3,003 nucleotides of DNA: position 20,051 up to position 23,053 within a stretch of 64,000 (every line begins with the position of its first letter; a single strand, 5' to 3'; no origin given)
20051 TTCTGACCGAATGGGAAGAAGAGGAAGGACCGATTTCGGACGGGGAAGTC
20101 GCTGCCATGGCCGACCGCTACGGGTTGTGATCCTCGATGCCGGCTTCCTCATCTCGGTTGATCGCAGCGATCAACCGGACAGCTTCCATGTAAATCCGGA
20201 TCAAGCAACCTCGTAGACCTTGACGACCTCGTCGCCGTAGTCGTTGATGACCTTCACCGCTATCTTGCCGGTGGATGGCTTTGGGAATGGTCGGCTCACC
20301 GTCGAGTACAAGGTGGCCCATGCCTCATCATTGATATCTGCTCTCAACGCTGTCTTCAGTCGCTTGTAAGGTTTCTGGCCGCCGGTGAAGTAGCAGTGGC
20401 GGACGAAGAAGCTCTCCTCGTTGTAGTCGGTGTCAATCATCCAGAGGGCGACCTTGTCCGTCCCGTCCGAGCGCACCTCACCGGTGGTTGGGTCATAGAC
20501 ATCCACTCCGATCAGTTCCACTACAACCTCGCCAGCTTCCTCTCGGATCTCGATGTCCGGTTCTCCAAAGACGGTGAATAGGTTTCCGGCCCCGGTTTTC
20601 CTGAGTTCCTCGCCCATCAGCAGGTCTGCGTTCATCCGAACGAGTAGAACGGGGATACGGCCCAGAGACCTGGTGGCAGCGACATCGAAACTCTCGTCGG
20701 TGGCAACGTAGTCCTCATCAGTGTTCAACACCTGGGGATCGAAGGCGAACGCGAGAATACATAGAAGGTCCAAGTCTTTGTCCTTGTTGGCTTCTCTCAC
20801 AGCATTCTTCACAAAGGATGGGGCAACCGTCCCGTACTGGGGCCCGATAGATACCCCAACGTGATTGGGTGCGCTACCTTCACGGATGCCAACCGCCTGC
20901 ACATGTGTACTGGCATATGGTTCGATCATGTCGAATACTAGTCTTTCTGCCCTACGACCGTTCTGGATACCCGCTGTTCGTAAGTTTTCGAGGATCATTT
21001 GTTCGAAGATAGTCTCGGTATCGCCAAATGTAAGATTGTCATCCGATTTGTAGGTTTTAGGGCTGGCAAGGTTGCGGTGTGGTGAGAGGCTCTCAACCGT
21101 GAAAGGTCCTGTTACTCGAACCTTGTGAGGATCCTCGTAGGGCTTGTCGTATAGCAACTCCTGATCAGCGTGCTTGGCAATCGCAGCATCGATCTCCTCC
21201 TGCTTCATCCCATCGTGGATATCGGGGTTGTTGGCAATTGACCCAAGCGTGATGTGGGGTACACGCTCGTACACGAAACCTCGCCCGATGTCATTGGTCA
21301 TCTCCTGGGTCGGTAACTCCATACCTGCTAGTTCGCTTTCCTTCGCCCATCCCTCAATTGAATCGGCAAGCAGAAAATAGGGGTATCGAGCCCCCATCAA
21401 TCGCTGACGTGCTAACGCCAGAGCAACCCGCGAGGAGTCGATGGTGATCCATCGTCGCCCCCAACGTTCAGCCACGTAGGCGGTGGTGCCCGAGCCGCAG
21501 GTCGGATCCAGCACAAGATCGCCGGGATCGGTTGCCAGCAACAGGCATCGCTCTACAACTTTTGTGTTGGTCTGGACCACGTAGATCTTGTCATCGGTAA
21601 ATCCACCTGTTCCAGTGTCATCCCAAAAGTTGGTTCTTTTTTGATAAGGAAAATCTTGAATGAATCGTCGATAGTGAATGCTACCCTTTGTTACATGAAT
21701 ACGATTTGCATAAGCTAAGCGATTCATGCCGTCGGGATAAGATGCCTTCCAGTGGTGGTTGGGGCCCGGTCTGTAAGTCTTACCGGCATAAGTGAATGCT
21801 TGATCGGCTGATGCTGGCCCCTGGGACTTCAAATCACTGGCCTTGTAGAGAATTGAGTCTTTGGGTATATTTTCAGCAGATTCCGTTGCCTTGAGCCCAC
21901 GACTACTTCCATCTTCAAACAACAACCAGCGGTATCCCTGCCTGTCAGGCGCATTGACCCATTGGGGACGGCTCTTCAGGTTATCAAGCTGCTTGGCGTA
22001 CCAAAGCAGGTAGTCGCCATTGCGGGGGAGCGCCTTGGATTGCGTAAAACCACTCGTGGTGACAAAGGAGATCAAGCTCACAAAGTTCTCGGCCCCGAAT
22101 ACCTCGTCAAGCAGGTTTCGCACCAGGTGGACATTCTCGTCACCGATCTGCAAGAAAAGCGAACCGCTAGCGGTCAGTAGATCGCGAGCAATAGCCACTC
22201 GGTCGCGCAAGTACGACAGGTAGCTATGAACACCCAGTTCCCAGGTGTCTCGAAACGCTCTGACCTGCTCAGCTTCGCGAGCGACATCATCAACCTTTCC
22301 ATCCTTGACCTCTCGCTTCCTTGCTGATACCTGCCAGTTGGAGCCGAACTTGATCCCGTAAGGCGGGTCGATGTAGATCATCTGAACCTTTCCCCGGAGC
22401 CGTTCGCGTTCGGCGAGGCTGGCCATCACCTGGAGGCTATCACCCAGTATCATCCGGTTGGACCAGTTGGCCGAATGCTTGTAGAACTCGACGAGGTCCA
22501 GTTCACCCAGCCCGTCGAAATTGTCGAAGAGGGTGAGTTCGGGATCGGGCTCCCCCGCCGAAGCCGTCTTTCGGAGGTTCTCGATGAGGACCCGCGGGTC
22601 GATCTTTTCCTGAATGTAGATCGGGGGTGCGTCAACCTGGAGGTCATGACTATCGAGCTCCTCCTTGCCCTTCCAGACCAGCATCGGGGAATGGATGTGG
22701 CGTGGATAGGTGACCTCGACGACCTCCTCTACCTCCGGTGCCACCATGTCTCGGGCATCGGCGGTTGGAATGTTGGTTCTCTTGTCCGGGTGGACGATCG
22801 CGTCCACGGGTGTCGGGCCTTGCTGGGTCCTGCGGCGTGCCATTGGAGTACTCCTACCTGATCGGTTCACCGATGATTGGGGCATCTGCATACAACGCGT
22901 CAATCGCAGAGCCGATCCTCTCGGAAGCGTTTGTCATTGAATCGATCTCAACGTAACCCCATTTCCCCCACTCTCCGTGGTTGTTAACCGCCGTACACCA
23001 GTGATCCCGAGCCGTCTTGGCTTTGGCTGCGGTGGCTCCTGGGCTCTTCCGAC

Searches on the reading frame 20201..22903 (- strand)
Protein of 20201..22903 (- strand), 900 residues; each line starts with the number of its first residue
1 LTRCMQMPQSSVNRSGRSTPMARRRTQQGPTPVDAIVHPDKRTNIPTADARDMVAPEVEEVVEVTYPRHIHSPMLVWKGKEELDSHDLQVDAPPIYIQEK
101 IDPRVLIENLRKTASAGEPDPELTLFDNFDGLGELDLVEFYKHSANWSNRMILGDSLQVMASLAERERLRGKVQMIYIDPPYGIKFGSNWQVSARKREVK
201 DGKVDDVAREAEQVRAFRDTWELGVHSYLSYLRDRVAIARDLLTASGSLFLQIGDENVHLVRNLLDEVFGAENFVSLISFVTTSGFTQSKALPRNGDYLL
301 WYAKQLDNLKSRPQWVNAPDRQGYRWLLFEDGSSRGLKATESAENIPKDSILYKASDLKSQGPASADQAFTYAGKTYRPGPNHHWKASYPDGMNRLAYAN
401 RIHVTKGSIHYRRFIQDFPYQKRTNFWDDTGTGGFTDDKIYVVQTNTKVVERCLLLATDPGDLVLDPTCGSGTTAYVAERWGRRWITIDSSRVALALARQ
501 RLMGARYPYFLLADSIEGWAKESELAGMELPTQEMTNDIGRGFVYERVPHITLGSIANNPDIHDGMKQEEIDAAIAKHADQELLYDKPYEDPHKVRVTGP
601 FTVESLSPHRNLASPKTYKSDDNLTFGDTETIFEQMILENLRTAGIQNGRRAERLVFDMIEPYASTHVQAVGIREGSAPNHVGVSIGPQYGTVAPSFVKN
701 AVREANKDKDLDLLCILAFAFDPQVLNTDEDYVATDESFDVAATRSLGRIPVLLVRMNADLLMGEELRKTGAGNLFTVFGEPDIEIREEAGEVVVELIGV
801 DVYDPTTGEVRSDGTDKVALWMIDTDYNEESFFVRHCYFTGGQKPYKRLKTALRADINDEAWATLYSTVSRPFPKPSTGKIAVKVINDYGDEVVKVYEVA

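Call 83: search_protein_families(library=pfam, proteins=[window:20201-22903:-], max_evalue=0.001)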
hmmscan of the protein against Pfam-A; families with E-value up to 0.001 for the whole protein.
window:20201-22903:- (900 aa): 1 family
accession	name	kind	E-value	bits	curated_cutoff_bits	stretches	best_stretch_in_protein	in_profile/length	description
PF01555.25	N6_N4_Mtase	-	4.2e-29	102.5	26.7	1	173-498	1-219/221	DNA methylase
